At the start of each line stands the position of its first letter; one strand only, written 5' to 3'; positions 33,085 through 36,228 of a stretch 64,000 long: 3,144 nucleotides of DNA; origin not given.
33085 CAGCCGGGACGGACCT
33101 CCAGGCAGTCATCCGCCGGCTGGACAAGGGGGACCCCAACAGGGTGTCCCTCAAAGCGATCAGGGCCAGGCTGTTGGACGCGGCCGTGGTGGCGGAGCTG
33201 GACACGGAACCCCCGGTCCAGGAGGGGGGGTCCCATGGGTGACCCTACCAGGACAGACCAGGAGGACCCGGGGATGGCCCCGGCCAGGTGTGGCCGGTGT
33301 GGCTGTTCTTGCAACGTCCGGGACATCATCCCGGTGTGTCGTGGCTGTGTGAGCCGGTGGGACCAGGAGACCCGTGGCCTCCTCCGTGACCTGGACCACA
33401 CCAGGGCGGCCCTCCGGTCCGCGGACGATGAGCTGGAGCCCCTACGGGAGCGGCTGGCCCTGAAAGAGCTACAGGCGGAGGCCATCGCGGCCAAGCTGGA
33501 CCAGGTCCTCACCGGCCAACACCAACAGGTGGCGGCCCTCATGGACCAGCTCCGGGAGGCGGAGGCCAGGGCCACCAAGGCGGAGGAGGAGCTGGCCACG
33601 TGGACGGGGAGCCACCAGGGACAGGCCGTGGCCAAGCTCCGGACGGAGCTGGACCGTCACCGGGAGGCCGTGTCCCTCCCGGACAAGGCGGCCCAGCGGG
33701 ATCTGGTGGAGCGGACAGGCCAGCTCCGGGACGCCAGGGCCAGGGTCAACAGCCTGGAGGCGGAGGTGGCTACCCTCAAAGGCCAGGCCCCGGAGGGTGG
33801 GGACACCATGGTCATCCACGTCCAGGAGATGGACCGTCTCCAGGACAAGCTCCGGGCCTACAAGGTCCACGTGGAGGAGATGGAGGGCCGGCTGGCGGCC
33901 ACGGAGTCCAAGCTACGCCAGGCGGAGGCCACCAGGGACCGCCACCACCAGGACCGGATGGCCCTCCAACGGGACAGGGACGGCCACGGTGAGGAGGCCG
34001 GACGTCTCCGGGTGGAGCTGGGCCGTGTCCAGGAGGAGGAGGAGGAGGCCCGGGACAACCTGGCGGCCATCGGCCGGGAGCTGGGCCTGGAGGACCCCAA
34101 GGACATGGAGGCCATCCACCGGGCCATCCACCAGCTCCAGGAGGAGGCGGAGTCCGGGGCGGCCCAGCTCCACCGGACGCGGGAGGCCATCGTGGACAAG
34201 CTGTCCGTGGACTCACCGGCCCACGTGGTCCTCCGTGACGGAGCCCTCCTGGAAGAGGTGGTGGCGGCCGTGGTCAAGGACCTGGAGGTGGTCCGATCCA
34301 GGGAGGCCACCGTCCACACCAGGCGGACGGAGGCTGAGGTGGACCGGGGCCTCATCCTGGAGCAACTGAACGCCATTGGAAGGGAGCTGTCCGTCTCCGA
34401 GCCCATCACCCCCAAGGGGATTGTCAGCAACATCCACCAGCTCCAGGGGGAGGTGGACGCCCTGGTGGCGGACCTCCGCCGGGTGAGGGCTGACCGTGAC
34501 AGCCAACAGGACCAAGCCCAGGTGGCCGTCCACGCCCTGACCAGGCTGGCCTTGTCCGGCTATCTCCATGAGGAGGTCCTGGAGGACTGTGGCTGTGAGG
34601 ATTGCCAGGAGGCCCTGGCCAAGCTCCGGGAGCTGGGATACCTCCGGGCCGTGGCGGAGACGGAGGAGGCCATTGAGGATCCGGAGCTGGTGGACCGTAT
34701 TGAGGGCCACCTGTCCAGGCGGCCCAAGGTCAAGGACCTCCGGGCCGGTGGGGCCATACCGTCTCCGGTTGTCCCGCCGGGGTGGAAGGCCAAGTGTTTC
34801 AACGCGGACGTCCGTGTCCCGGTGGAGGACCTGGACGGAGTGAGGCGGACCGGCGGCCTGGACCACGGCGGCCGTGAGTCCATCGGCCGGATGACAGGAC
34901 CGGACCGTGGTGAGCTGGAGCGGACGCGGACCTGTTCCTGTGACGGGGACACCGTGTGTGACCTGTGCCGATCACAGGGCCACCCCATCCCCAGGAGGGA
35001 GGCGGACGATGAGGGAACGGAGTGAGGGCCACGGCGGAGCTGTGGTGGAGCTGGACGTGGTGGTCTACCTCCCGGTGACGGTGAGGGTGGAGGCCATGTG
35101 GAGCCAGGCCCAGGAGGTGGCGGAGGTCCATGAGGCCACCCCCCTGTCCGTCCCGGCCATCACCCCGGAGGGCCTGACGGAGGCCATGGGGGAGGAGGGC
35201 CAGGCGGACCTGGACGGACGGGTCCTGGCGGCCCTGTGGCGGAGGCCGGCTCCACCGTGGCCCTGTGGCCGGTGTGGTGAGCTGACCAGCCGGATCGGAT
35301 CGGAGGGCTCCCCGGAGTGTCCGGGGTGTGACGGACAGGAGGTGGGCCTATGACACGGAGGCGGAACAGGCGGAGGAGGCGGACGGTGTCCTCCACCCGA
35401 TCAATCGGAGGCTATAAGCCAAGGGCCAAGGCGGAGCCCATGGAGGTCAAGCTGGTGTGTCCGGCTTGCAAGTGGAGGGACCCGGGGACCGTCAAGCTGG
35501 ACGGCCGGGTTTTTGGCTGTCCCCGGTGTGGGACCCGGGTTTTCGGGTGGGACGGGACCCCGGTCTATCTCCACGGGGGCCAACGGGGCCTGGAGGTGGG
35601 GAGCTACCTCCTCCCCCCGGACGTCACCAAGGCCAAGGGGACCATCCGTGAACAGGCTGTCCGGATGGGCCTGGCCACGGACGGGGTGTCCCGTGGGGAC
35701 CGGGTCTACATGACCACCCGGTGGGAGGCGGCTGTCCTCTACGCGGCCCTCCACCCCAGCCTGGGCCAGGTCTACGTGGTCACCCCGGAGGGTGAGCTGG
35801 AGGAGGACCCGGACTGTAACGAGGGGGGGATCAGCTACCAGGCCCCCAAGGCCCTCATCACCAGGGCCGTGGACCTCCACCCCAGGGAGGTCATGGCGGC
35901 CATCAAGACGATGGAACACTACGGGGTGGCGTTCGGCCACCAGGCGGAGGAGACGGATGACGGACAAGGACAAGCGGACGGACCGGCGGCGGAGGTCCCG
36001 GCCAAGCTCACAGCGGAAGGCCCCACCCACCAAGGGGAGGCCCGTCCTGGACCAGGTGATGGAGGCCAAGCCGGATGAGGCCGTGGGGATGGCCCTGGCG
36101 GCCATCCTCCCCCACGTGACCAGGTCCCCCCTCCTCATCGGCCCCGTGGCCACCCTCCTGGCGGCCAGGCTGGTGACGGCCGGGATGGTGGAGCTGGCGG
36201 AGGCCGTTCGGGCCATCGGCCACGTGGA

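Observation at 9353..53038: A ~375-bp diverged, essentially indel-free inverted repeat brackets the 43-kb non-structural block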

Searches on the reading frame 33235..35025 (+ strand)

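Call 55: search_protein_families(library=pfam, proteins=[window:33235-35025:+], max_evalue=0.001)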
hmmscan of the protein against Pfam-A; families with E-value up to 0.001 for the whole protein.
window:33235-35025:+ (596 aa): 1 family
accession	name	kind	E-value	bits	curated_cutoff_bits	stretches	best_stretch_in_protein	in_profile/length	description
PF25762.1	HAUS1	-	0.00086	19.6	40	1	138-224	111-197/236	HAUS augmin-like complex subunit 1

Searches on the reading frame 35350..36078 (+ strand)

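Call 55: search_protein_families(library=pfam, proteins=[window:35350-36078:+], max_evalue=0.001)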
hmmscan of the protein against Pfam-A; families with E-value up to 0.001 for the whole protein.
window:35350-36078:+ (242 aa): 1 family
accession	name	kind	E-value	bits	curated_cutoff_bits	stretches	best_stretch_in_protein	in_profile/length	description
PF12120.14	Arr-ms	-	5.9e-05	23.6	25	1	117-158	30-73/99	Rifampin ADP-ribosyl transferase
